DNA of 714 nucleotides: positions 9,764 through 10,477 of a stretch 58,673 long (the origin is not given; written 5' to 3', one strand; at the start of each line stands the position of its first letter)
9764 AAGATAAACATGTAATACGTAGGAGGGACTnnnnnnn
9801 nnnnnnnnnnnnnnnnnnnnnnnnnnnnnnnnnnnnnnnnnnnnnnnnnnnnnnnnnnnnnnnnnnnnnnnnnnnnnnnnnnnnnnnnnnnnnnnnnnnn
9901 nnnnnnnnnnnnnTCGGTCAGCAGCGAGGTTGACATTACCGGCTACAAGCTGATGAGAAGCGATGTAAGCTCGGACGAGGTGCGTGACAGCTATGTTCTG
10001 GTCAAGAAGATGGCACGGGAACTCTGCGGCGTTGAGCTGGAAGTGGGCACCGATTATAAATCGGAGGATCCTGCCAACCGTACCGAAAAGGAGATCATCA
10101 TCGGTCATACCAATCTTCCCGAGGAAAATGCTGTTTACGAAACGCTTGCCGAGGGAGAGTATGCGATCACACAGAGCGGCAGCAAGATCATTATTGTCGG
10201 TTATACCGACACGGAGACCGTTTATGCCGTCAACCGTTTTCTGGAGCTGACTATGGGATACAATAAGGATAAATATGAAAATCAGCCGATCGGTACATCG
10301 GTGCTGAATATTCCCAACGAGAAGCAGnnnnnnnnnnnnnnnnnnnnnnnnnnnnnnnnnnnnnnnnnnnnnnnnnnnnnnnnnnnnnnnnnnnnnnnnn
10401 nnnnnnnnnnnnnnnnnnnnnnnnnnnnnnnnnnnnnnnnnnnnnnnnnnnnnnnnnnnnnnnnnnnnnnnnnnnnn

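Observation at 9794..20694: Modular lipoprotein locus: three lipoproteins share an N-terminal ~100-aa module around a DeoR regulator, an orphan giant SBP and a beta-helix paralog pair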

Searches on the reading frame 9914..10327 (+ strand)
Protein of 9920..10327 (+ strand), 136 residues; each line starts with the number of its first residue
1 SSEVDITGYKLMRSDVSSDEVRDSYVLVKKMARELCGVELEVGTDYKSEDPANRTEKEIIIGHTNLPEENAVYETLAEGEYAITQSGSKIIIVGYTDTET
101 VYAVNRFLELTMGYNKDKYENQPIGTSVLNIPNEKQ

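Call 7: search_protein_families(library=pfam, proteins=[window:9920-10327:+], max_evalue=10)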
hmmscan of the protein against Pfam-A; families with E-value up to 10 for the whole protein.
seq(136 aa): 2 families
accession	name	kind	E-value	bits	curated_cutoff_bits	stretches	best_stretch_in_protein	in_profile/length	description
PF08587.17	UBA_2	-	0.0033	17.9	23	2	108-117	9-18/45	Ubiquitin associated domain (UBA)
PF12971.12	NAGLU_N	-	0.19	12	28.3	1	78-113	29-64/82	Alpha-N-acetylglucosaminidase (NAGLU) N-terminal domain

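Call 9: find_homologous_proteins(query=A1, max_evalue=0.001)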
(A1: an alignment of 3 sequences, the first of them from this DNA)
Query A1 (3 sequences) (136 aa, profile of the alignment): 1 proteins with E <= 0.001 among 1329 candidates.
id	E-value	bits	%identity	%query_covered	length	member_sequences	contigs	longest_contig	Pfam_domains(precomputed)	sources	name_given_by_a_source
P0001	1.3e-32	130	96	68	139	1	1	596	-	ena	-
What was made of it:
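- Tried and rejected: A three-sequence module alignment returned one fragment only (call 9).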

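Call 21: search_solved_structures(query=A2, max_evalue=10, show_alignments=3)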
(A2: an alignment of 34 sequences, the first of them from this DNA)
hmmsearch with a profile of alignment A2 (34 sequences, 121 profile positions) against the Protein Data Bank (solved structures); distinct sequences matched with E-value up to 10: 28.
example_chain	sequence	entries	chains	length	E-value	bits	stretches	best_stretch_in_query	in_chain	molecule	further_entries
4zxl_A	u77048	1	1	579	0.062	16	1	73-110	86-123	O-GlcNAcase NagJ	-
5oxd_A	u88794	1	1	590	0.063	16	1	73-110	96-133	O-GlcNAcase NagJ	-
2j62_A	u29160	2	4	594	0.064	16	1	73-110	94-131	O-GlcNAcase NagJ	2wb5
2cbi_A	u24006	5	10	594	0.064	16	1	73-110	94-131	HYALURONIDASE | O-GLCNACASE NAGJ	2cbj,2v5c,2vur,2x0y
2ydq_A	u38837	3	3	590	0.064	16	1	73-110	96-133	O-GLCNACASE NAGJ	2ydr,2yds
6rhe_A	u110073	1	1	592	0.064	16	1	73-110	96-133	O-GlcNAcase NagJ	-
2xpk_A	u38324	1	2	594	0.064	16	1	73-110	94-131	O-GLCNACASE NAGJ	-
7khv_A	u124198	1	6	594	0.064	16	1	73-110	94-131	O-GlcNAcase NagJ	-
2v5d_A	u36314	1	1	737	0.088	15.5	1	73-110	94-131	O-GLCNACASE NAGJ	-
9fsa_A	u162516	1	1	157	0.13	15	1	89-116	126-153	S-layer protein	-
3ups_A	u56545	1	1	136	0.13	15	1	6-44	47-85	Iojap-like protein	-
1mp9_A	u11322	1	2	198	0.17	14.6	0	84-115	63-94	TATA-binding protein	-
6pv5_A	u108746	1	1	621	0.33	13.7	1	86-110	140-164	Putative O-GlcNAcase nagJ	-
5lg4_A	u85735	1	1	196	0.35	13.6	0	18-52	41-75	Protein SSO2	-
2chn_A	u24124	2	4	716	0.61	12.8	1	79-111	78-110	GLUCOSAMINIDASE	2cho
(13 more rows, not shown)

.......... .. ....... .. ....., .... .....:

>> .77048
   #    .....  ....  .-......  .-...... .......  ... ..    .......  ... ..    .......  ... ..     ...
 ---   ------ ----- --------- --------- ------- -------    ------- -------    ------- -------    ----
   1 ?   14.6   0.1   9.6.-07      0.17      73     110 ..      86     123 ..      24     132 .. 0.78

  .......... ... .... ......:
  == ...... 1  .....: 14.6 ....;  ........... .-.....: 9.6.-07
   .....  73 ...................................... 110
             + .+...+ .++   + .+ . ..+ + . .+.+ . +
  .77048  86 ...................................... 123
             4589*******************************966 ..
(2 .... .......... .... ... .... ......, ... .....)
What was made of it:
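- Closest known: GH20b / Glyco_hydro_67N / NAGLU_N / GH115 N-terminal domain. Different: It lies outside the stretch of the module aligned to GH84 NagJ N-domains and matched by Pfam NAGLU_N (calls 21, 7).
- A module profile searched against PDB sequences gives weak hits, mostly to GH84 and GH67 N-domains (E 0.06-0.8, call 21). The module's conserved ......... motif lies outside the stretch aligned to GH84 NagJ N-domains and matched by Pfam NAGLU_N (calls 21, 7).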

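Call 29: predict_structure(alignment_id=A2)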
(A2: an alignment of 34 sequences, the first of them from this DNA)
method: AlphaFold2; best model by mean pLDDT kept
length: 124 residues; sequences in the alignment: 34
mean_pLDDT: 86.6   pTM: 0.80
mean pLDDT of the five models: 86.6, 86.4, 86.0, 85.6, 84.7
residues with pLDDT >= 90: 76; 70-90: 30; 50-70: 14; < 50: 4
segments of 3 or more residues with pLDDT < 50: none
pLDDT, mean of each block of 10 residues (from residue 1): 71 93 95 92 83 67 91 95 94 96 96 81 48
secondary structure, 60 per line:
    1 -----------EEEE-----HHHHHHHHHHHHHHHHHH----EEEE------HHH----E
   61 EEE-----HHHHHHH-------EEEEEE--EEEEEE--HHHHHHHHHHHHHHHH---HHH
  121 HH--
elements in order: E12-15 H21-38 E43-46 E60-63 H69-75 E83-88 E91-96 H99-114 H118-122
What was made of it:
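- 9920..10279 (+): Module copy in A (residues ~43-162). AF2 pLDDT 86.6, pTM 0.80 (call 29).
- On GH20b/GH67N/NAGLU_N-type accessory domain superfamily: AF2 pLDDT 86.6 (call 29).
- The AF2 model is confident: pLDDT 86.6, pTM 0.80, topology b-a-b-b-a-b-b-a (call 29).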

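Call 32: search_protein_representatives(alignment_id=A2)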
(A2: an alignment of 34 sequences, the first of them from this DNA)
Query: 34 sequences, 121 profile positions. Proteins with E-value up to 0.001 (for the whole library): 8701; up to 1e-10: 3871; up to 1e-30: 407. The best 150 are listed.
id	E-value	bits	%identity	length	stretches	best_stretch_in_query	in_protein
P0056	1.5e-88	308.6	-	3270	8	4-118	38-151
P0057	2.7e-59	214.1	-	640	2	5-116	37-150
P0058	6.3e-56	203.3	-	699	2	6-117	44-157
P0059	9.5e-55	199.5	-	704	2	5-114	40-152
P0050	1.3e-54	199.1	-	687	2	3-118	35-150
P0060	1.8e-53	195.3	-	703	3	5-113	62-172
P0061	1.9e-53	195.3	-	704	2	3-112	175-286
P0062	9.3e-53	193.0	-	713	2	4-118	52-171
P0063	1.1e-52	192.8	-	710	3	7-114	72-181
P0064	8.3e-51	186.7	-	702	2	3-112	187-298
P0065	2.1e-50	185.5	-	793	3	6-117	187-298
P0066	5.2e-50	184.2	-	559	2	7-118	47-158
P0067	1.1e-49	183.1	-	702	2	5-116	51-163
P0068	8.9e-49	180.2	-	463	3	6-117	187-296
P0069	1.2e-48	179.8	-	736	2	6-117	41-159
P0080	1.0e-45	170.3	-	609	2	3-118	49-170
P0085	5.9e-45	167.9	-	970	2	9-117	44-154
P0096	6.4e-44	164.5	-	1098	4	6-111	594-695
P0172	1.5e-38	147.2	-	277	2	7-114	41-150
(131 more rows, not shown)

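Call 36: search_protein_families(library=pfam, alignment_id=A3, max_evalue=0.001)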
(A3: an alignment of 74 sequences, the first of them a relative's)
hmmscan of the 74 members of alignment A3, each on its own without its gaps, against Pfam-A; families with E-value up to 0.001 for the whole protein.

A. member 1, P0058 (699 aa): 2 families
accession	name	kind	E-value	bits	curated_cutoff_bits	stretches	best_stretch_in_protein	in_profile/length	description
PF00753.33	Lactamase_B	-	8.7e-10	39.3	22.7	1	445-642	6-178/196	Metallo-beta-lactamase superfamily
PF12706.13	Lactamase_B_2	-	0.00037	20.6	27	1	485-609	28-143/200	Beta-lactamase superfamily domain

B. families by the number of members that match (of 74 scanned): 17 families
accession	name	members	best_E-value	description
PF00753.33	Lactamase_B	21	6.7e-14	Metallo-beta-lactamase superfamily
PF03372.29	Exo_endo_phos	19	3.3e-16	Endonuclease/Exonuclease/phosphatase family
PF00245.25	Alk_phosphatase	7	2.1e-37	Alkaline phosphatase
PF01676.23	Metalloenzyme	7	3.7e-10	Metalloenzyme superfamily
PF02838.20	Glyco_hydro_20b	6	5e-10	Glycosyl hydrolase family 20, domain 2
PF03009.23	GDPD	3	2e-25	Glycerophosphoryl diester phosphodiesterase family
PF03648.19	Glyco_hydro_67N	3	6e-14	Glycosyl hydrolase family 67 N-terminus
PF14529.12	Exo_endo_phos_2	3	2.9e-07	Endonuclease-reverse transcriptase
PF16126.11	DUF4838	2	1.8e-78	Domain of unknown function (DUF4838)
PF00149.33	Metallophos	2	2.4e-13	Calcineurin-like phosphoesterase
PF00722.28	Glyco_hydro_16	2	6.7e-09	Glycosyl hydrolases family 16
PF12706.13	Lactamase_B_2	2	1.2e-06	Beta-lactamase superfamily domain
PF12971.12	NAGLU_N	2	0.00048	Alpha-N-acetylglucosaminidase (NAGLU) N-terminal domain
PF12850.12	Metallophos_2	1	1.1e-06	Calcineurin-like phosphoesterase superfamily domain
PF21827.1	New_glue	1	8.5e-05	New glue protein family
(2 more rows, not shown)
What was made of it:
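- On GH20b/GH67N/NAGLU_N-type accessory domain superfamily: In family members it precedes MBL, EEP, AP and GDPD domains (call 36).
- Partner domains among 74 members: Lactamase_B 21, Exo_endo_phos 19, Alk_phosphatase 7, GDPD 3, Metallophos 2, GH16 2, DUF4838 2 (call 36). 8,701 clusters carry the module, with many unrelated catalytic domains (calls 32, 36).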

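Call 80: list_cluster_members(proteins=[P0057, P0058, P0059, P0066, P0068, P0080, P0085, P0096, P0172, P0056])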
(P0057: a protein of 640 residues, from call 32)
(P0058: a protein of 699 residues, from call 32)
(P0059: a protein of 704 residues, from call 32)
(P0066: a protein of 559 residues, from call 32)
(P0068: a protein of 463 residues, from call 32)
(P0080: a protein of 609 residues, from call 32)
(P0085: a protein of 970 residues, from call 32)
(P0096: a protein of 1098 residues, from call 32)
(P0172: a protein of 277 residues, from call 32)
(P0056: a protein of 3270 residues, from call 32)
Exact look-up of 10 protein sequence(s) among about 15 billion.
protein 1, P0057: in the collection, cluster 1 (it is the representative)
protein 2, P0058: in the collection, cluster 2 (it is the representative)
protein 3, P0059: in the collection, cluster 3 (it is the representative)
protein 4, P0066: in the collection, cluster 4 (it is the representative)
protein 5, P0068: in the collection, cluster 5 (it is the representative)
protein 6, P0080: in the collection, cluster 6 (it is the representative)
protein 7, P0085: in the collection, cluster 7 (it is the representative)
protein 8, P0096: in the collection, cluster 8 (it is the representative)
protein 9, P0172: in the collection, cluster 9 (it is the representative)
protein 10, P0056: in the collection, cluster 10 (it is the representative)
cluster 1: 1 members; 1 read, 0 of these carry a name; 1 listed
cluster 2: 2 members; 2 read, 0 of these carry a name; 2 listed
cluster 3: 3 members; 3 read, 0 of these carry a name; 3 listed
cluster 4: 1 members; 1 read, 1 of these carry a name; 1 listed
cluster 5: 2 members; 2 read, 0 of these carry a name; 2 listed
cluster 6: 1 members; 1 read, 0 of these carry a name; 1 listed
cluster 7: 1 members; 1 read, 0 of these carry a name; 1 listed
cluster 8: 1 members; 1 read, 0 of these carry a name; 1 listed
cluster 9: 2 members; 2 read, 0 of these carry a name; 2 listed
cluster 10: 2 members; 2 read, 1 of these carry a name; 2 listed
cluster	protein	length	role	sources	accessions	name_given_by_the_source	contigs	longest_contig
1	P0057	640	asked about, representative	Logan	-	-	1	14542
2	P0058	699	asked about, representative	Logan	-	-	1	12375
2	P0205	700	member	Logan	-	-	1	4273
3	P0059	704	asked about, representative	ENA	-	-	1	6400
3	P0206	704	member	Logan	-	-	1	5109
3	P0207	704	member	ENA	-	-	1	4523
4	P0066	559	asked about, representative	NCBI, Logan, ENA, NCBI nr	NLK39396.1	MAG: hypothetical protein GX303_03990 [Clostridiales bacterium] | hypothetical protein [Clostridiales bacterium]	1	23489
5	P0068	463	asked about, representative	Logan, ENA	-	-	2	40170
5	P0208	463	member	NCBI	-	-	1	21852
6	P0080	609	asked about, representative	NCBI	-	-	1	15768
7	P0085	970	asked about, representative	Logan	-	-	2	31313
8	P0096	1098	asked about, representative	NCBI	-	-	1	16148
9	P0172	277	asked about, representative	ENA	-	-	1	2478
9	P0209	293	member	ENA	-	-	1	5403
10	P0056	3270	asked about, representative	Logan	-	-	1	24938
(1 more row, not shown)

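Call 96: fold_search(model_id=the predicted structure, library=pdb)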
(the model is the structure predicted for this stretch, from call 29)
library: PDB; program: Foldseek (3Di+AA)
matches with E <= 10: 995; with E <= 0.001: 9
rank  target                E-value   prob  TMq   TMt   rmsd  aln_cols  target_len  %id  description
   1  8pxv_B                2.0e-04  1.00  0.52  0.12   3.8       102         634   16  Targeting extended blood antigens by Akkermansia muciniphila enzymes unveils a missing link for generating universal d (released 2024-02-28)
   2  8pxt_B                3.9e-04  1.00  0.53  0.12   3.7       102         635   16  Targeting extended blood antigens by Akkermansia muciniphila enzymes unveils a missing link for generating universal d (released 2024-02-28)
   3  4h04_A                4.1e-04  1.00  0.55  0.13   3.8       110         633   12  Lacto-N-biosidase from Bifidobacterium bifidum (released 2013-03-20)
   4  1k9d                  4.4e-04  1.00  0.56  0.12   5.5       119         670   21  The 1.7 A crystal structure of alpha-D-glucuronidase, a family-67 glycoside hydrolase from Bacillus stearothermophilus T (released 2002-10-29)
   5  1mqq                  4.7e-04  1.00  0.60  0.13   4.8       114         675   21  THE CRYSTAL STRUCTURE OF ALPHA-D-GLUCURONIDASE FROM BACILLUS STEAROTHERMOPHILUS T-1 COMPLEXED WITH GLUCURONIC ACID (released 2003-09-17)
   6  1l8n_A                6.6e-04  1.00  0.63  0.14   4.0       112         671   24  The 1.5A crystal structure of alpha-D-glucuronidase from Bacillus stearothermophilus T-1, complexed with 4-O-methyl-gl (released 2003-03-21)
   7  5bxr_A                8.0e-04  1.00  0.55  0.13   4.0       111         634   12  LNBase in complex with LNB-NHAcDNJ (released 2015-09-09)
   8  8pxv_C                8.0e-04  1.00  0.51  0.12   5.2       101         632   17  Targeting extended blood antigens by Akkermansia muciniphila enzymes unveils a missing link for generating universal d (released 2024-02-28)
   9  1mqp                  9.2e-04  1.00  0.59  0.13   4.9       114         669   22  THE CRYSTAL STRUCTURE OF ALPHA-D-GLUCURONIDASE FROM BACILLUS STEAROTHERMOPHILUS T-6 (released 2003-09-23)
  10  8pxt_C                1.1e-03  1.00  0.50  0.12   5.6       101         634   17  Targeting extended blood antigens by Akkermansia muciniphila enzymes unveils a missing link for generating universal d (released 2024-02-28)
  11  8pxu_C                1.2e-03  1.00  0.49  0.12   5.7       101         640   18  Targeting extended blood antigens by Akkermansia muciniphila enzymes unveils a missing link for generating universal d (released 2024-02-28)
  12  8pxu_B                1.4e-03  1.00  0.52  0.12   3.8       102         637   16  Targeting extended blood antigens by Akkermansia muciniphila enzymes unveils a missing link for generating universal d (released 2024-02-28)
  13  7dvb_C                1.5e-03  1.00  0.51  0.14   5.0       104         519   16  D335N variant of Bt4394 in complex with 6SO3-NAG-oxazoline intermediate (released 2022-01-19)
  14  9joq                  1.6e-03  1.00  0.57  0.10   2.8       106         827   13  SDACS: A synergistic strategy using both crystallographic and AlphaFold structures to improve thermostability and activi (released 2026-04-08)
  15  5bxp_A                1.7e-03  1.00  0.55  0.13   4.0       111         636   12  LNBase in complex with LNB-LOGNAc (released 2015-09-09)
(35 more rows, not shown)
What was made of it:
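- On GH20b/GH67N/NAGLU_N-type accessory domain superfamily: Nearly all of the Foldseek top 50 are these domains (call 96).
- Nearly all of the Foldseek top 50 are the same domains, with TMq 0.5-0.63 (call 96).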
